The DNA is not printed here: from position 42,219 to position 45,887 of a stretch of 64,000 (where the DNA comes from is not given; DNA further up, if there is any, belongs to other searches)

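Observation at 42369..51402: Coupled SNF2-helicase/nuclease + Zn-ribbon DUF1156 methylase + DUF499 ATPase operon: candidate uncharacterised RM-like defence system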

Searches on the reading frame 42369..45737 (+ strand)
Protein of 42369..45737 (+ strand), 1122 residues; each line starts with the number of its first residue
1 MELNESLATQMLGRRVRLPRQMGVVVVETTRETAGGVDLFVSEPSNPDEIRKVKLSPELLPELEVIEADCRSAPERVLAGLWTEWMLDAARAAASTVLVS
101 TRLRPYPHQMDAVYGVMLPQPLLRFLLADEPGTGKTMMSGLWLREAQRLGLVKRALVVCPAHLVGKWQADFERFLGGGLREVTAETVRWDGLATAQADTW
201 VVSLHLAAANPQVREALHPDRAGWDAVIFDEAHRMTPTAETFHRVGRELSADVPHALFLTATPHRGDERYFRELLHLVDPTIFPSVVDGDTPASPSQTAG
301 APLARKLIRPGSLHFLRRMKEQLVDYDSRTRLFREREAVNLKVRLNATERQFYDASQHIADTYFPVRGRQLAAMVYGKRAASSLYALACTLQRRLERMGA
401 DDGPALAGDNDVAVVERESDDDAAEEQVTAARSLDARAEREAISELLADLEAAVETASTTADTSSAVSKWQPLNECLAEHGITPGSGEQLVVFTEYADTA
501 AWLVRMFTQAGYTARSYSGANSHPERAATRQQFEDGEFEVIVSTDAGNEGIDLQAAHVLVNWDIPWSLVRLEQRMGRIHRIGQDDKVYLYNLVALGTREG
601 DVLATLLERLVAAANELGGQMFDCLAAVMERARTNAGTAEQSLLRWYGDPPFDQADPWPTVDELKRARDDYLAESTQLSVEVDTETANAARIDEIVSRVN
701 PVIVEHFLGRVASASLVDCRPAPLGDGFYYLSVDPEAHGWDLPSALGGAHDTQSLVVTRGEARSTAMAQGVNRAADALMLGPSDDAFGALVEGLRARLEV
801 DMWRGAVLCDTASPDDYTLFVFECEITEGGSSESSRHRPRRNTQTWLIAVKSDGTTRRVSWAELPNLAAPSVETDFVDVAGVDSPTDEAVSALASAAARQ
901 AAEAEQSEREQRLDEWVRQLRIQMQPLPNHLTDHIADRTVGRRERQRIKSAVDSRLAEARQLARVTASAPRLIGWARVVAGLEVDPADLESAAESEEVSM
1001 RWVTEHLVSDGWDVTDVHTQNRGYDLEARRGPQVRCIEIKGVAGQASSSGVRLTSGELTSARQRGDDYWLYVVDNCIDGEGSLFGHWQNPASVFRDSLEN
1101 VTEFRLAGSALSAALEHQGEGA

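Call 3: search_protein_families(library=padloc, proteins=[window:42369-45737:+])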
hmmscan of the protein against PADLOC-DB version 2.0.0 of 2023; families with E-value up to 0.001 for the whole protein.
window:42369-45737:+ (1122 aa): 52 families (the best 25 are shown)
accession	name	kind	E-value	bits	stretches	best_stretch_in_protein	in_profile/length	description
PDLC00659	HmaA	-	1.8e-87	292.3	3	419-631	439-660/1176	SNF2 helicase / DEAD-box helicase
PDLC02620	DrmD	-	3e-70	235.4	1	82-625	78-622/1060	DrmD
PDLC02500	BrxHI|BrxHII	-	1.1e-64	217.4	2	222-619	229-611/933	BrxHI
PDLC02621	DrmD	-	3.4e-59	199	1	120-618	136-668/1040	DrmD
PDLC02504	BrxHI|BrxHII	-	3.2e-50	169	1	102-618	109-618/971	BrxHII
PDLC02623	DrmD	-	4.3e-42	141.9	2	336-618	401-661/1040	DrmD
PDLC02572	DrmA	-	4e-37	125.7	1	123-593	136-634/1043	DrmA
PDLC02619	DrmD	-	1.6e-32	110.6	2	96-515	24-441/872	DrmD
PDLC02632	DrmD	-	6.4e-31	105.5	1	125-600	143-644/662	DrmD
PDLC02843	DpdE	-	4.1e-30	102.4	2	89-283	141-317/1091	DpdE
PDLC02633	DrmD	-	7.9e-30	101.5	1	108-596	129-644/839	DrmD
PDLC02840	DpdE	-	1.1e-27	94.7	2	96-284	151-323/1091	DpdE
PDLC02634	DrmD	-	1.8e-26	90.3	1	101-598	88-600/900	DrmD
PDLC02841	DpdE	-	2.9e-22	76.3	2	95-284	159-325/1037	DpdE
PDLC02844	DpdE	-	1.4e-20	70.8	2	97-307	146-349/1074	DpdE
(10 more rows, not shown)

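Call 4: search_protein_families(library=pfam, proteins=[window:42369-45737:+])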
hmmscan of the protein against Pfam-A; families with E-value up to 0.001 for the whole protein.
window:42369-45737:+ (1122 aa): 5 families
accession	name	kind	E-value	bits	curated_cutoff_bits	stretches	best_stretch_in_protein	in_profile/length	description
PF00271.37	Helicase_C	-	4.2e-21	75.7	23.5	1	482-582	10-110/110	Helicase conserved C-terminal domain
PF00176.29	SNF2-rel_dom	-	8.5e-18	64.9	24.9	1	126-359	21-255/290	SNF2-related domain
PF13020.12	NOV_C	-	2.1e-14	53.8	22.1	1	996-1076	2-82/91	Protein NO VEIN, C-terminal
PF04851.21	ResIII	-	1.6e-11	44.8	22.5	1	104-265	3-164/164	Type III restriction enzyme, res subunit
PF00270.35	DEAD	-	0.00019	21.6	26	1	126-265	18-162/167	DEAD/DEAH box helicase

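Call 25: search_protein_families(library=ncbifam, proteins=[window:42369-45737:+])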
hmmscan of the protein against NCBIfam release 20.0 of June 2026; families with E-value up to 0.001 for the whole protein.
window:42369-45737:+ (1122 aa): 22 families
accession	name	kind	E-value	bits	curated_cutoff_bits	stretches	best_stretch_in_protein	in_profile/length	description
NF038317.1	DISARM_DrmD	equivalog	2.3e-66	224.8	610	1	118-619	120-652/1021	DISARM system SNF2-like helicase DrmD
NF041062.1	DpdE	equivalog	2.4e-37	128.4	500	2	93-284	142-318/1048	protein DpdE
NF042964.1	phospholipD_antiphage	equivalog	5.8e-34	117.5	1100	2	329-641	556-850/895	phospholipase D-like domain-containing anti-phage protein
NF038318.1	DISARM_DrmD_b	equivalog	1.7e-31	109.2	950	2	97-515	22-438/868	DISARM system SNF2-like helicase DrmD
NF003426.0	PRK04914.1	equivalog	7.2e-28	97.3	576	2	95-284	144-337/959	RNA polymerase-associated protein RapA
NF058637.1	helic_SCO1167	equivalog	7.9e-21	73.8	1200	2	487-614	779-906/932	SCO1167/SCO6262 family helicase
NF053675.1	pilus_reg_Snf2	equivalog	8.4e-13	47.3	1100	1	486-603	876-994/1029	pilus expression-regulating Snf2 family helicase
NF010337.0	PRK13766.1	equivalog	8.9e-13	47.2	610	1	459-599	339-483/781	Hef nuclease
NF053710.1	RNA_heli_RhlE2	exception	4.6e-09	35.2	925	1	477-586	239-348/635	RNA helicase RhlE2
NF053711.1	RNA_heli_RhlE1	exception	1.3e-08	34.1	750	1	488-586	245-343/434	RNA helicase RhlE1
NF008394.0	PRK11192.1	equivalog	3.9e-08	32.6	507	1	488-583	248-343/441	ATP-dependent RNA helicase SrmB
NF053631.1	RNA_helic_CshA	equivalog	2.4e-07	30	646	1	490-585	240-335/434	degradosome RNA helicase CshA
NF007882.0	PRK10590.1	equivalog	2.7e-07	29.9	743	1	480-581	238-339/456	ATP-dependent RNA helicase RhlE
TIGR04095.1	dnd_restrict_1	equivalog_domain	4.8e-07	29.1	600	0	508-596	310-399/451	DNA phosphorothioation system restriction enzyme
NF002340.1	PRK01297.1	equivalog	1.8e-06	27.1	564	1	487-584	249-346/372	ATP-dependent RNA helicase RhlB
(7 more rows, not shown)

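Call 41: search_solved_structures(query=window:42369-45737:+, max_evalue=0.001)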
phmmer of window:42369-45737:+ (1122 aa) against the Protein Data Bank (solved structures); distinct sequences matched with E-value up to 0.001: 156 (the best 60 are shown).
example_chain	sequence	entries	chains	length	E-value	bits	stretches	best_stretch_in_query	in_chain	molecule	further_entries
8so8_A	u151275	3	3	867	3e-19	71.8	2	102-284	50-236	RNA polymerase-associated protein RapA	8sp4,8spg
4s20_K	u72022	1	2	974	3.7e-19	71.5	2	102-284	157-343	RNA polymerase-associated protein RapA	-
6bog_A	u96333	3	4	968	4.2e-19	71.3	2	102-284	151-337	RNA polymerase-associated protein RapA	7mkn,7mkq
7m8e_F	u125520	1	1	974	4.3e-19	71.3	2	102-284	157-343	RNA polymerase-associated protein RapA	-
8t0l_F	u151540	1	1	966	1.9e-18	69.2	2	100-284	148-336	RNA polymerase-associated protein RapA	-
6iro_L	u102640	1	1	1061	3.4e-15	58.4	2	96-354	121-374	ISWI chromatin-remodeling complex ATPase ISW1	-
6jyl_K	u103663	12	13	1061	3.5e-15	58.4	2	96-354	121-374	ISWI chromatin-remodeling complex ATPase ISW1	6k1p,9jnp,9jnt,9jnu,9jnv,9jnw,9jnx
7x3t_V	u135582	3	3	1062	3.5e-15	58.4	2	96-354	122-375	ISWI chromatin-remodeling complex ATPase ISW1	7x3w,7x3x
9lj2_K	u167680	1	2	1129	4.2e-15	58.1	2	96-354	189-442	ISWI chromatin-remodeling complex ATPase ISW1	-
5jxr_A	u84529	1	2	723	3.5e-14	55.1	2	487-609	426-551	Chromatin-remodeling complex ATPase-like protein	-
9ge5_G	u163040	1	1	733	1.1e-13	53.4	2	503-606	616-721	Chromatin-remodeling ATPase INO80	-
7epu_B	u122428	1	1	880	1.3e-13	53.2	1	125-323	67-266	Chromodomain-helicase-DNA-binding protein 1-like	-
7enn_K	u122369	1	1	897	1.4e-13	53.1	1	125-323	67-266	Chromodomain-helicase-DNA-binding protein 1-like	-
6pwf_K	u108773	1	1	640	1.4e-13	53.1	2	487-609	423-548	chromatin remodeling factor ISWI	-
7otq_K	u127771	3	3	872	1.4e-13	53.1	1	126-323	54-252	Chromodomain-helicase-DNA-binding protein 1-like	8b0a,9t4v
9ux9_K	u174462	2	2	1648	1.6e-08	36.3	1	490-631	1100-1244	SWI/SNF-related matrix-associated actin-dependent regulator of chromatin subfamily A membe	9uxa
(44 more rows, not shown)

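Call 62: find_homologous_proteins(query=window:42369-45737:+, max_evalue=1e-20)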
Query window:42369-45737:+ (1122 aa): 1712 proteins with E <= 1e-20 among 8000 candidates; the best 120 are listed.
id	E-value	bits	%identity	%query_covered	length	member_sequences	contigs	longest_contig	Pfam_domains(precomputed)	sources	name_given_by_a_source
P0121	0.0e+0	2516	100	100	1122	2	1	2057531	PF00176.30,PF13020.13,PF00271.38,PF04851.22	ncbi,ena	-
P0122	0.0e+0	2093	84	99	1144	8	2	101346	PF00176.30,PF13020.13,PF00271.38,PF04851.22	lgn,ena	-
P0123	0.0e+0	2058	83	99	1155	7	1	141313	PF00176.30,PF13020.13,PF00271.38,PF04851.22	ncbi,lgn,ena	-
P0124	0.0e+0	2031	82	99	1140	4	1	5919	PF00176.30,PF13020.13,PF00271.38,PF04851.22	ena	-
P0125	0.0e+0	1990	80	99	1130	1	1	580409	PF00176.30,PF13020.13,PF00271.38,PF04851.22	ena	-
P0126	0.0e+0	1973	79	100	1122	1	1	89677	PF00176.30,PF13020.13,PF00271.38,PF04851.22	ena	-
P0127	0.0e+0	1950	79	99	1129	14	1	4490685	PF00176.30,PF13020.13,PF00271.38,PF04851.22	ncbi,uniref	ncbi:helicase-related protein [Candidatus Poriferisodalis sp.]|uniref:helicase-related protein n=1 T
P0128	0.0e+0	1899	78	97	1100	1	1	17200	PF00176.30,PF13020.13,PF00271.38,PF04851.22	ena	-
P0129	0.0e+0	1890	78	98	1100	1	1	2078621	PF00176.30,PF13020.13,PF00271.38,PF04851.22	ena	-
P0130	0.0e+0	1861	76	99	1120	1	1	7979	PF00176.30,PF13020.13,PF00271.38,PF04851.22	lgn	-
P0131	0.0e+0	1853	76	99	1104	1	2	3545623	PF00270.36,PF00176.30,PF13020.13,PF00271.38,PF04851.22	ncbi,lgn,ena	-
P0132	0.0e+0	1837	76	98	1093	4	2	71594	PF00176.30,PF13020.13,PF00271.38,PF04851.22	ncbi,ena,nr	ncbi:MAG: DUF3883 domain-containing protein [Acidimicrobiaceae bacterium]|nr:DUF3883 domain-containi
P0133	0.0e+0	1556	78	81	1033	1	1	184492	PF00176.30,PF00271.38,PF04851.22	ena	-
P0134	0.0e+0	1429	60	99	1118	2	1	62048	PF00176.30,PF13020.13,PF00271.38,PF04851.22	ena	-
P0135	0.0e+0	1383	58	99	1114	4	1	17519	PF00176.30,PF13020.13,PF00271.38,PF04851.22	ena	-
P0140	0.0e+0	1372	57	99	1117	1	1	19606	PF00176.30,PF13020.13,PF00271.38,PF04851.22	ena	-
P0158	0.0e+0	1349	57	99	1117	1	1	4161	PF00176.30,PF13020.13,PF00271.38,PF04851.22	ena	-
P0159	0.0e+0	1347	58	99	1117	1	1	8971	PF00176.30,PF13020.13,PF00271.38,PF04851.22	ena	-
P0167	0.0e+0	1331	57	99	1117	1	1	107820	PF00270.36,PF00176.30,PF13020.13,PF00271.38,PF04851.22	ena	-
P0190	0.0e+0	1225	55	99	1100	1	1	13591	PF00270.36,PF00176.30,PF13020.13,PF00271.38,PF04851.22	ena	-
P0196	0.0e+0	1202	54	99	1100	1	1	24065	PF00176.30,PF13020.13,PF00271.38,PF04851.22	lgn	-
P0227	0.0e+0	1025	49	99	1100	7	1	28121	PF00176.30,PF13020.13,PF00271.38,PF04851.22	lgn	-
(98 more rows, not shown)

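Call 63: find_encoding_contigs(protein=P0121, flank=10000, max_places=3)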
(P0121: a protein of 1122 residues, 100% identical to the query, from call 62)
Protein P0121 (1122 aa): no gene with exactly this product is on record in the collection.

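Call 66: list_cluster_members(proteins=[P0121])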
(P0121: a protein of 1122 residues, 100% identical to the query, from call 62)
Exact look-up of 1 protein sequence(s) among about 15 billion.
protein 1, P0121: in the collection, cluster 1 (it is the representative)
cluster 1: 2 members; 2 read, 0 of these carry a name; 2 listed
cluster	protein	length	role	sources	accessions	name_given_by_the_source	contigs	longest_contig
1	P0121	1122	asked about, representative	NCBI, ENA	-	-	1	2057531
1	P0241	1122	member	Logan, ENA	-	-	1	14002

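Call 80: predict_structure(alignment_id=A2)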
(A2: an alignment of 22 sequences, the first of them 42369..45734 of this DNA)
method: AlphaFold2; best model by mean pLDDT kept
length: 1122 residues; sequences in the alignment: 22
mean_pLDDT: 69.7   pTM: 0.51
mean pLDDT of the five models: 69.7, 69.1, 69.1, 67.0, 66.9
residues with pLDDT >= 90: 107; 70-90: 544; 50-70: 265; < 50: 206
segments of 3 or more residues with pLDDT < 50: 1-3, 95-106, 129-133, 263-265, 288-339, 401-420, 461-466, 520-523, 546-588, 590-601, 619-622, 635-656, 677-687, 1120-1122
pLDDT, mean of each block of 10 residues (from residue 1): 55 82 82 83 77 85 85 91 88 45 45 58 51 63 78 87 81 76 78 76 85 83 85 58 77 75 54 68 55 34 31 28 30 36 67 88 79 81 80 77 37 36 63 79 87 65 48 68 66 68 74 63 53 58 47 29 32 40 47 42 56 55 54 48 42 50 68 52 47 56 86 89 87 78 72 82 82 83 82 89 90 86 87 63 89 87 84 54 74 92 88 81 77 76 86 85 87 90 66 84 91 83 82 83 86 81 84 89 89 72 76 76 36
secondary structure, 60 per line:
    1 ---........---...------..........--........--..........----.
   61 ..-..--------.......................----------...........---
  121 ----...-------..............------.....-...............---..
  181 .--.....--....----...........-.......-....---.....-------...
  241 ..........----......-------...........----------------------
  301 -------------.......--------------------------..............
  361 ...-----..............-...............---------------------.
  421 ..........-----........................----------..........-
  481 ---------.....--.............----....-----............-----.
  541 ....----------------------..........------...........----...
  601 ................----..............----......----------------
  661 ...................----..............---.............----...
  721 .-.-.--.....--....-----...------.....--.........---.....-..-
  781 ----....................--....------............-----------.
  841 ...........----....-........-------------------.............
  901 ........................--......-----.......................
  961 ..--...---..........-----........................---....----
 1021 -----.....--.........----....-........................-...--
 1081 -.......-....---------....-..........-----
elements in order (helices of 4 or more, strands of 3 or more residues): H4-11 E15-17 E24-33 E36-43 E46-55 H74-96 H107-117 E125-127 H135-148 E155-159 H161-175 E179-181 H184-188 H191-194 E199-203 H204-209 H211-217 H219-222 E226-230 H238-250 E255-260 H268-278 H314-320 H347-363 H369-382 H384-398 H420-430 H436-459 H470-479 E490-494 H497-509 E514-517 H523-534 E540-544 H567-576 H583-593 H598-616 H621-634 H639-644 H661-679 H684-697 H701-713 E718-721 E728-732 H735-738 E753-757 H760-768 H772-776 H785-804 E807-810 E817-828 E840-851 E856-859 H861-866 H888-924 H927-932 H938-962 E965-967 E971-980 H986-1009 E1013-1016 E1026-1030 E1033-1041 H1046-1049 E1051-1054 H1055-1067 E1068-1074 E1082-1088 H1090-1093 E1103-1106 H1108-1117
